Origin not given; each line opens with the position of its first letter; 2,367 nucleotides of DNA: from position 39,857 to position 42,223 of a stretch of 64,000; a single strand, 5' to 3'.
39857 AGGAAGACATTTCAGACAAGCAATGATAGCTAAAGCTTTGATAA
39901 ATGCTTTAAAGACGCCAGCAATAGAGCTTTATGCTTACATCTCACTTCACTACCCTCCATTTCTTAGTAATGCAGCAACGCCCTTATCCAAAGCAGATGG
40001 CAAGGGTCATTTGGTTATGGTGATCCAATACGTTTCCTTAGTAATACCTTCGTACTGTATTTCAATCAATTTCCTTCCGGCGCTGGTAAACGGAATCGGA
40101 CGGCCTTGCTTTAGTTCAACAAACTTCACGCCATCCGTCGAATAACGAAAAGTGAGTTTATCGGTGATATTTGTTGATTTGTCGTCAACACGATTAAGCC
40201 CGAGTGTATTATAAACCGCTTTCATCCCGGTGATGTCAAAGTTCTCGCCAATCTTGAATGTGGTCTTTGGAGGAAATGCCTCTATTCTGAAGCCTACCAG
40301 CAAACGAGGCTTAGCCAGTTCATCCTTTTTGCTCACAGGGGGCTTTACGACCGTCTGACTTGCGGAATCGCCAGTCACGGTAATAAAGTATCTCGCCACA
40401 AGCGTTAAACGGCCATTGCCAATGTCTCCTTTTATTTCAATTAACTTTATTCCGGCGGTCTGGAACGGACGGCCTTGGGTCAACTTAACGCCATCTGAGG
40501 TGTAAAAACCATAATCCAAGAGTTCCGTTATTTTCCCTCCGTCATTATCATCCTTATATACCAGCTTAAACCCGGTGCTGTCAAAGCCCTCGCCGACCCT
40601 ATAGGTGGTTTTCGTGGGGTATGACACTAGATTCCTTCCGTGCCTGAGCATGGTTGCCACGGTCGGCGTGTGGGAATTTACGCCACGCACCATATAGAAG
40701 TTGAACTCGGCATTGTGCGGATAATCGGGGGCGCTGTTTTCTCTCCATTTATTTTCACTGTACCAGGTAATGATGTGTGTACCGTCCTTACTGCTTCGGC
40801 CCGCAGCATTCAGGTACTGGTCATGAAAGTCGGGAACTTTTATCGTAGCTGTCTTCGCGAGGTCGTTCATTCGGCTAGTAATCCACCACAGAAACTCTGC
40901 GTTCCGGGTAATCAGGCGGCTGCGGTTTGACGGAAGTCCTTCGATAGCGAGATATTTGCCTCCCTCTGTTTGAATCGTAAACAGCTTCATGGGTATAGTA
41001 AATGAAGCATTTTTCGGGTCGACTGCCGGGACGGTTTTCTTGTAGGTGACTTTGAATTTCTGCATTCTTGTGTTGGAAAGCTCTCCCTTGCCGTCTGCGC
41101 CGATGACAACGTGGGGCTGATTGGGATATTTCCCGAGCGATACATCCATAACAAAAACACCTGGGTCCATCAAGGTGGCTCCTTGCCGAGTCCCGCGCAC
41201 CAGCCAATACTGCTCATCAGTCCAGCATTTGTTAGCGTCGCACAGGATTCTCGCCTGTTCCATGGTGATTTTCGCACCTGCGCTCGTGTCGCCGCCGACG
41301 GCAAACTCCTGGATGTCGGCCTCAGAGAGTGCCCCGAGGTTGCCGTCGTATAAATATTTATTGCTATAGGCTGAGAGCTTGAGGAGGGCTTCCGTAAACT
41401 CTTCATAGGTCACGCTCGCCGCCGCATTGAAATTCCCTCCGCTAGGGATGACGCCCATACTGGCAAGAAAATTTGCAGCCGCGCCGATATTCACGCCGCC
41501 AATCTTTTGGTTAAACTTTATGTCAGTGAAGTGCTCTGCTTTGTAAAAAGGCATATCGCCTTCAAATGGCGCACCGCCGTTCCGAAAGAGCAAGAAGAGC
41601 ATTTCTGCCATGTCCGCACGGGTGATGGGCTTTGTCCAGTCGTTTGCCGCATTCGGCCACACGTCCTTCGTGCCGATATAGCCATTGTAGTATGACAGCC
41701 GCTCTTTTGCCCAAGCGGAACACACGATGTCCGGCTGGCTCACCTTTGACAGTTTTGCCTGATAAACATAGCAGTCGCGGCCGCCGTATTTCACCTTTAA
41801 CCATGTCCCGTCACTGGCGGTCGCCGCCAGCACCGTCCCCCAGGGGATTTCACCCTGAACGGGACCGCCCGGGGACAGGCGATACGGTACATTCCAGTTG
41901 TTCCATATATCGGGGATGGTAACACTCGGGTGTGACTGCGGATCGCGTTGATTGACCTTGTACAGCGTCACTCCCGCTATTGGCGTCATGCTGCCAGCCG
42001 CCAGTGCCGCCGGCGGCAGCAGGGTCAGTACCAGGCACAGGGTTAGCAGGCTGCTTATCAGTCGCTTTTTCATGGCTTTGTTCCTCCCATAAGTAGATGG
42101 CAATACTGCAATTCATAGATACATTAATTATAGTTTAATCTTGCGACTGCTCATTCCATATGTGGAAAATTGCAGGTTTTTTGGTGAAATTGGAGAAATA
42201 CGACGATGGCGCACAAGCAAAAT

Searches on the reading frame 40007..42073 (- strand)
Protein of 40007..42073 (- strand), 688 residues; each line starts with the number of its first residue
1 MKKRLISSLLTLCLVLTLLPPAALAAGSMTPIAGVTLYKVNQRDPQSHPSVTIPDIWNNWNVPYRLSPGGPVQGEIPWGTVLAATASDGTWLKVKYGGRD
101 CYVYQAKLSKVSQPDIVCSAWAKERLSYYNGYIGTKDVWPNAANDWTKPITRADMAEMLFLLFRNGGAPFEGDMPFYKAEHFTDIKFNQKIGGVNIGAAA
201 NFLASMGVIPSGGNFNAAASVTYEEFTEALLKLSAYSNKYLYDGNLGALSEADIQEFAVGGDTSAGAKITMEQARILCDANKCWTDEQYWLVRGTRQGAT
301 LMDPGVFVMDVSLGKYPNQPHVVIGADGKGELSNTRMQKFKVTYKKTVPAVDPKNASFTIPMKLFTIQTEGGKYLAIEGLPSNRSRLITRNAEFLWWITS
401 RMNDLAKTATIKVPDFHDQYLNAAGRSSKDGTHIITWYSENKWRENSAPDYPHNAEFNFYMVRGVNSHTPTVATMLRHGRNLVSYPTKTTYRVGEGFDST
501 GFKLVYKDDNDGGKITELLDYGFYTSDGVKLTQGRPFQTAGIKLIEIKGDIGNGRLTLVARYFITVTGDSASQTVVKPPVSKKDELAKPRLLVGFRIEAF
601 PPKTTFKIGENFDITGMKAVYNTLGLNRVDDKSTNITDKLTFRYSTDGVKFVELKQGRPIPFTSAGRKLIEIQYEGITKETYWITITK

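Call 6: search_protein_families(library=pfam, proteins=[window:40007-42073:-])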
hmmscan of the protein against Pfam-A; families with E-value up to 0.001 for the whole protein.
window:40007-42073:- (688 aa): 0 families

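Call 9: search_protein_families(library=ncbifam, proteins=[window:40007-42073:-], max_evalue=0.01)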
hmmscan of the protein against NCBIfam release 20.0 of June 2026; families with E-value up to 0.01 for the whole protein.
window:40007-42073:- (688 aa): 0 families

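Call 39: search_protein_families(library=pfam, proteins=[window:40007-42073:-], max_evalue=0.1)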
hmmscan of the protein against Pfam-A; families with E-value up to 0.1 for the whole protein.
window:40007-42073:- (688 aa): 2 families
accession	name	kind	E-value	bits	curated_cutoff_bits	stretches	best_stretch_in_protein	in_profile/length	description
PF07523.18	Big_3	-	0.0043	17.7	21.2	0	485-513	2-30/68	Bacterial Ig-like domain (group 3)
PF14200.12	RicinB_lectin_2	-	0.028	15.6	25.6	0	369-437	20-89/89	Ricin-type beta-trefoil lectin domain-like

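Call 55: search_solved_structures(query=window:40007-42073:-, max_evalue=1)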
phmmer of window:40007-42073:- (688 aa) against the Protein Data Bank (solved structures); distinct sequences matched with E-value up to 1: 4.
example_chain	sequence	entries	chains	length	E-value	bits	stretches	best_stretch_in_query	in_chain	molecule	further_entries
4ion_A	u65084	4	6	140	0.018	16.4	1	358-439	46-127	Ricin B-like lectin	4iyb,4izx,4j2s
7r0k_A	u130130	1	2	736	0.077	14.2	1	465-518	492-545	DNA polymerase I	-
4fd0_A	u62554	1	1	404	0.22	12.7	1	590-619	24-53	Leucine rich hypothetical protein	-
4kf7_A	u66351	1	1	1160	0.52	11.5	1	180-302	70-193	Nup188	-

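Call 73: find_homologous_proteins(query=window:40007-42073:-, max_evalue=0.00001)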
Query window:40007-42073:- (688 aa): 11 proteins with E <= 0.00001 among 8000 candidates.
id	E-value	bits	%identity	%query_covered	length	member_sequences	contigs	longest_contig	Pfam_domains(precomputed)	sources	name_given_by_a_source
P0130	0.0e+0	1600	100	100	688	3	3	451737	-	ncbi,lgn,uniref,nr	ncbi:hypothetical protein SDC9_03959 [bioreactor metagenome]|uniref:SLH domain-containing protein n=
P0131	0.0e+0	1259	77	98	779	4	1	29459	-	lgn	-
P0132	0.0e+0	1154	86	83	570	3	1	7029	-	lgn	-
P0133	0.0e+0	1028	77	83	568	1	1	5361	-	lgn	-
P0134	1.2e-277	941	72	83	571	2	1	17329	-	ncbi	-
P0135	4.0e-260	883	68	82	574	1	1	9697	-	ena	-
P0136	1.5e-243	828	63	82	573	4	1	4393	-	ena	-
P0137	1.7e-240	818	64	82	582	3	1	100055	-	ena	-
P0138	2.6e-239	814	63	75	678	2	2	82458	-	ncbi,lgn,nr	ncbi:MAG: hypothetical protein VB018_12300 [Lachnospiraceae bacterium]|nr:hypothetical protein [Lach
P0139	7.4e-65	237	36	67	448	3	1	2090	-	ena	-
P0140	5.5e-12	63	23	55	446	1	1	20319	PF00395.26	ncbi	-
